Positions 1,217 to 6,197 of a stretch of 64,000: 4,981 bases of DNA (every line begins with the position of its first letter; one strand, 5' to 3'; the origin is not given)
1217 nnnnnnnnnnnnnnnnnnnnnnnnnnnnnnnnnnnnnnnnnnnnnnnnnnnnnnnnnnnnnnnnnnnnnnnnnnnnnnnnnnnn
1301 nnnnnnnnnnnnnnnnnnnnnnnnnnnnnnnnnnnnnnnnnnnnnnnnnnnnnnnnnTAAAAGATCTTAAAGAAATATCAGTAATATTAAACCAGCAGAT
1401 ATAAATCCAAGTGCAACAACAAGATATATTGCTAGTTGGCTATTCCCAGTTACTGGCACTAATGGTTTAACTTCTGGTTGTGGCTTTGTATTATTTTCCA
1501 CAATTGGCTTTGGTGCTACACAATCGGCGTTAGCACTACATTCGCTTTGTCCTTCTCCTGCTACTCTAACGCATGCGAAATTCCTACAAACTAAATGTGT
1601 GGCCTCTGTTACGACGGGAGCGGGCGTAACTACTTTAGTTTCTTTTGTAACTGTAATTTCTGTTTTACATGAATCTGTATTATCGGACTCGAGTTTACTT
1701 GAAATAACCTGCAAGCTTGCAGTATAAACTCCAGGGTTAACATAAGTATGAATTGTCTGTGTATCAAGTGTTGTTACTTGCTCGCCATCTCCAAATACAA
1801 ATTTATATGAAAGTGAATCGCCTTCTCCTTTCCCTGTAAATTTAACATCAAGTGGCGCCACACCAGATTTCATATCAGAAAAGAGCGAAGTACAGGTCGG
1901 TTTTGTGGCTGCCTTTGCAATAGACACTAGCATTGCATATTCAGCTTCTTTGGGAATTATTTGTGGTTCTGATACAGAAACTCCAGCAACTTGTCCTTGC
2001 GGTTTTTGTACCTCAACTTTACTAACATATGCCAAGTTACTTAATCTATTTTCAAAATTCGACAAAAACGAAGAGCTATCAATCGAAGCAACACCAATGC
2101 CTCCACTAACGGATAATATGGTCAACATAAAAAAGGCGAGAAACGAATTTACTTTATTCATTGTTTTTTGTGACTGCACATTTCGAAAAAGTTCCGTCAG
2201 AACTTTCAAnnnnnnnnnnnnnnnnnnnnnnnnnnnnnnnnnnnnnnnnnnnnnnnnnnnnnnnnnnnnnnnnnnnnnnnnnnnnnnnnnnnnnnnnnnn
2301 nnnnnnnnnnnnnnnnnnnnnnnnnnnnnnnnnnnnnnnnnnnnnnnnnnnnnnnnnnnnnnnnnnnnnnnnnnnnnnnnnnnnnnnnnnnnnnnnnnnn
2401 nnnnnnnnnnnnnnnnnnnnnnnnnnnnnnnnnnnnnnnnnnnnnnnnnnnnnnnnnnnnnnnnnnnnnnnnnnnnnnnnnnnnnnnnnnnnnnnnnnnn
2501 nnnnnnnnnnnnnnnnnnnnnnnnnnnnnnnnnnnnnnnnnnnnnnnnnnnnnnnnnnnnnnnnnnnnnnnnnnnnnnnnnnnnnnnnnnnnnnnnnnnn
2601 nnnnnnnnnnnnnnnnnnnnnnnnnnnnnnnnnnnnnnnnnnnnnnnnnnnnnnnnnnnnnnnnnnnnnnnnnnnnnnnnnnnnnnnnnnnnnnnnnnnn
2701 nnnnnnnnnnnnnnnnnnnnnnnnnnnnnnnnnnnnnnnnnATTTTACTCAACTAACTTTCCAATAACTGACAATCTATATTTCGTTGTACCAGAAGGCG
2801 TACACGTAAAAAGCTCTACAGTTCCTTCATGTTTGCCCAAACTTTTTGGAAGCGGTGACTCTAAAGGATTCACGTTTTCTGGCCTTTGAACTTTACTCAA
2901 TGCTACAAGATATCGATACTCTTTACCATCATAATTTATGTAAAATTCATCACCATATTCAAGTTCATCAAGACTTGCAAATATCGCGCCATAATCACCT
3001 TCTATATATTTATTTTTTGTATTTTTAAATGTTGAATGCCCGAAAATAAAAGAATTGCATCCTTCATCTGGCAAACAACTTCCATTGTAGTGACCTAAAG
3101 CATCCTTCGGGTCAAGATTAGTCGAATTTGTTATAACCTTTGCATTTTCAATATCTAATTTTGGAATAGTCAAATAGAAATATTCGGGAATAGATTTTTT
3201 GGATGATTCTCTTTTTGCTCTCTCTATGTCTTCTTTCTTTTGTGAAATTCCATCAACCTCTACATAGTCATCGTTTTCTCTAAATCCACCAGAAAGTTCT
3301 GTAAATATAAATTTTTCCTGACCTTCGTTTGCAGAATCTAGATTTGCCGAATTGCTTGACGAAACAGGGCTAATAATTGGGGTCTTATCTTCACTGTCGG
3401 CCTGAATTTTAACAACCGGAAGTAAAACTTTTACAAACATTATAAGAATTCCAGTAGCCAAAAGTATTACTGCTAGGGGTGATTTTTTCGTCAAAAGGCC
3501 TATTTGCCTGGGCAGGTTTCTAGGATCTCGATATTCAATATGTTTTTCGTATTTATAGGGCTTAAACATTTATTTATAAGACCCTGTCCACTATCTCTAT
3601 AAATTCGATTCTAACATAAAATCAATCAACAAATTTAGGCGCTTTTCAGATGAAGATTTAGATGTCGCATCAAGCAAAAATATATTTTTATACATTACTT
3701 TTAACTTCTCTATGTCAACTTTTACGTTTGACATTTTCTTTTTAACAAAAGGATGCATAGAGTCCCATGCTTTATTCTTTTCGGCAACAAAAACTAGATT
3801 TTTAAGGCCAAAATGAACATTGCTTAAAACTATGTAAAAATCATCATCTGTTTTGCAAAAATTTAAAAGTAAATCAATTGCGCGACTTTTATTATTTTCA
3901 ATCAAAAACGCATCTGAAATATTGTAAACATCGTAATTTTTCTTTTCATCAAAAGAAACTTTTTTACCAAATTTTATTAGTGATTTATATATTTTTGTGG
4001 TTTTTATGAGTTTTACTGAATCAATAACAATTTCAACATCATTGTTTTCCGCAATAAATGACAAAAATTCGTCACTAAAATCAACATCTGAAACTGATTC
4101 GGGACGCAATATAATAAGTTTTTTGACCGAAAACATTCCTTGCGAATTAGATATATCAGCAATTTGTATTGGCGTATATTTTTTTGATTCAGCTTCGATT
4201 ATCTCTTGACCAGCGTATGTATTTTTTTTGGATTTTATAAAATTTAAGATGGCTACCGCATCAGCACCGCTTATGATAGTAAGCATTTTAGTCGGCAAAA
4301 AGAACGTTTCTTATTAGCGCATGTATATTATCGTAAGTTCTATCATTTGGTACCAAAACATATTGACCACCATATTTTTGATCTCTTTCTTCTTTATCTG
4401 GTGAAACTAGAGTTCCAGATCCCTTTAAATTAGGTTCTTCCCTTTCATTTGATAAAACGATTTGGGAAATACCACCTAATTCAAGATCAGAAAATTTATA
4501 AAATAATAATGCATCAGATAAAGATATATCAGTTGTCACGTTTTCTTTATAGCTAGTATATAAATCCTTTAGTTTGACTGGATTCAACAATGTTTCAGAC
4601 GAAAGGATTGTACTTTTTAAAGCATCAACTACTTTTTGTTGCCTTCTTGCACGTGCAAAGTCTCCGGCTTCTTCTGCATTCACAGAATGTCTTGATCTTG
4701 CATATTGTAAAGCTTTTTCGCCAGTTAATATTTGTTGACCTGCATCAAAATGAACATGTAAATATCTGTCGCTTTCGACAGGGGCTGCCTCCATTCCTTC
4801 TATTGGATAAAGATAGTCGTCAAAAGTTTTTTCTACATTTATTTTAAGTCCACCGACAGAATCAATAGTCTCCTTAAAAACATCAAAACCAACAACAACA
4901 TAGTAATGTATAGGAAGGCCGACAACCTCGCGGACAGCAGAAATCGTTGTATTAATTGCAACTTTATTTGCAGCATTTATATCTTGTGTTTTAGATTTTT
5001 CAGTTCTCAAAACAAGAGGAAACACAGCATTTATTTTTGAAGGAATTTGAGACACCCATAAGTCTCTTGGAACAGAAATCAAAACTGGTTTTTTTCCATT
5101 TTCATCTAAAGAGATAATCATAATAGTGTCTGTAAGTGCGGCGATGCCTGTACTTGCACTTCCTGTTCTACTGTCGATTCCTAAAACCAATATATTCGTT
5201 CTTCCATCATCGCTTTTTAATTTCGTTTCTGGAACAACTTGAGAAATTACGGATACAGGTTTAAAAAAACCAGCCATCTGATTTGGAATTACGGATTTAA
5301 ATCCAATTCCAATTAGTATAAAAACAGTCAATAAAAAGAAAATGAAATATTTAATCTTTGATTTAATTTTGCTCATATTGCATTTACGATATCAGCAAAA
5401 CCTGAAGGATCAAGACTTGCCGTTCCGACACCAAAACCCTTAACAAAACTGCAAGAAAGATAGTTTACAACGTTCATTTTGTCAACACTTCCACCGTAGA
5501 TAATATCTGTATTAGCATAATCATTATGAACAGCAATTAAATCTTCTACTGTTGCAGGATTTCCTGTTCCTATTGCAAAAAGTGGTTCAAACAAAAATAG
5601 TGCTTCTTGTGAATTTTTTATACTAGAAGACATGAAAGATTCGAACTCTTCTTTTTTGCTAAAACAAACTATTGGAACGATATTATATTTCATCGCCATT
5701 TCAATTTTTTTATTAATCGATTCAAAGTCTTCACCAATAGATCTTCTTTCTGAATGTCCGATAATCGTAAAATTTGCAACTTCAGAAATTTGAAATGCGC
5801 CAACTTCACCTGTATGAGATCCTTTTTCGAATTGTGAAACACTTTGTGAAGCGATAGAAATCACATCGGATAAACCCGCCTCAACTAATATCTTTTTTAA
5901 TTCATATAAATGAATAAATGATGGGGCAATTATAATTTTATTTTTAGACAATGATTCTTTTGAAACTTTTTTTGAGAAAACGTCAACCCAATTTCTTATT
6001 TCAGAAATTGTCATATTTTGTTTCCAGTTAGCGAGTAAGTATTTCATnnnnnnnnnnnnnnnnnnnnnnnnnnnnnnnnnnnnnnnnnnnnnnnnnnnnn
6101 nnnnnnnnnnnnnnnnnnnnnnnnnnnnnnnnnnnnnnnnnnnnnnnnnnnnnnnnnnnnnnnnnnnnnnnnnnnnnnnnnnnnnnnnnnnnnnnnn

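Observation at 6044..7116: Truncated AOR-family protein plus single-cluster ferredoxin inserted between gap and tpiA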

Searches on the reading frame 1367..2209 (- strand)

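Call 66: search_protein_families(library=pfam, proteins=[window:1367-2209:-], max_evalue=0.0001)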
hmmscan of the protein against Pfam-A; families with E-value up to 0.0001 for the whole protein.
window:1367-2209:- (280 aa): 2 families
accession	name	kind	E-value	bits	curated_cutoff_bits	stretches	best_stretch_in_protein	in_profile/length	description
PF18911.6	PKD_4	-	1.1e-10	41.9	27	1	117-182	19-82/85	PKD domain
PF00801.26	PKD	-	6e-08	33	23.5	1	117-170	12-67/80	PKD domain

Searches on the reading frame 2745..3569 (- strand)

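Call 3: search_protein_families(library=pfam, proteins=[window:2745-3569:-], max_evalue=1)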
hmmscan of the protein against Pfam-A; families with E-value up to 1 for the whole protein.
window:2745-3569:- (274 aa): 1 family
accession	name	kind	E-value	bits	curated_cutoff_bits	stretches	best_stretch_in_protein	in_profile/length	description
PF04203.18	Sortase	-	1.6e-16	60.7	26.6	1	133-273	1-125/125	Sortase domain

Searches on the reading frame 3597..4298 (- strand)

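Call 3: search_protein_families(library=pfam, proteins=[window:3597-4298:-], max_evalue=1)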
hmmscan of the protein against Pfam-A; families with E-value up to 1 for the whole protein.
window:3597-4298:- (233 aa): 3 families
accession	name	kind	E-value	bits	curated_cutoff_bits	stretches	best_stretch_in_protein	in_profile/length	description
PF08017.16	Fibrinogen_BP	-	0.026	13.3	50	1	112-168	360-414/425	Fibrinogen binding protein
PF12505.14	DUF3712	-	0.056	14.2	24.1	1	69-141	28-100/125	Protein of unknown function (DUF3712)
PF21018.2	BipA_C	-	0.35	11.1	23.8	0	20-100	27-106/110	TypA/BipA C-terminal domain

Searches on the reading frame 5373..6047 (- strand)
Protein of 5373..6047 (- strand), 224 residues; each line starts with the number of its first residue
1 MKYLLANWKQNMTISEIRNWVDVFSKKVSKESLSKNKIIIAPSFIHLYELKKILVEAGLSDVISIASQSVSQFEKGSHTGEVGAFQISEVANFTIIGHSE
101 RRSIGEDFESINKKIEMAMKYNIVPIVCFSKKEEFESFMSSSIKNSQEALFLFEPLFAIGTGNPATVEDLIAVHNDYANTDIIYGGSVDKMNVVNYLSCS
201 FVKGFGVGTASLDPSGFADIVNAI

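Call 3: search_protein_families(library=pfam, proteins=[window:5373-6047:-], max_evalue=1)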
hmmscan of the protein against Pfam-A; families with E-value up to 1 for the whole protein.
window:5373-6047:- (224 aa): 1 family
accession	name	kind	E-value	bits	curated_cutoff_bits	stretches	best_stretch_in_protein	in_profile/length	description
PF00121.24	TIM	-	2.1e-43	149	20.1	1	3-223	2-244/245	Triosephosphate isomerase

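Call 4: search_protein_families(library=ncbifam, proteins=[window:5373-6047:-], max_evalue=1)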
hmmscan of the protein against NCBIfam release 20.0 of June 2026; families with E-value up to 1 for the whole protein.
window:5373-6047:- (224 aa): 9 families
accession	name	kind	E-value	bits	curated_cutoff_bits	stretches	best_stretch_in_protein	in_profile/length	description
NF000722.0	PRK00042.2-1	equivalog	8.8e-31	107.1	293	1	6-223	8-247/256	triose-phosphate isomerase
NF010569.0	PRK13962.1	equivalog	5.9e-30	104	883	1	5-223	402-643/645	bifunctional phosphoglycerate kinase/triosephosphate isomerase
NF000728.0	PRK00042.3-2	equivalog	3.5e-29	102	255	1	4-223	3-228/231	triose-phosphate isomerase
NF011163.0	PRK14565.1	equivalog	1.7e-27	96.6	298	1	4-223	5-233/240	triosephosphate isomerase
TIGR00419.1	tim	equivalog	1e-23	84.3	130.6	1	5-214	3-227/228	triose-phosphate isomerase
NF000729.0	PRK00042.3-3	equivalog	5.3e-12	46.1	309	1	2-221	3-231/234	triose-phosphate isomerase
NF012036.0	PRK15492.1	equivalog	4.4e-11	42.7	509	1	7-222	10-256/261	triosephosphate isomerase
NF011497.0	PRK14905.1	equivalog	5.7e-11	42.3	485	1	35-221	40-256/357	triosephosphate isomerase/PTS system glucose/sucrose-specific transporter subunit IIB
NF003302.0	PRK04302.1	subfamily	1.3e-10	41.4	132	1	26-194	29-188/223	triose-phosphate isomerase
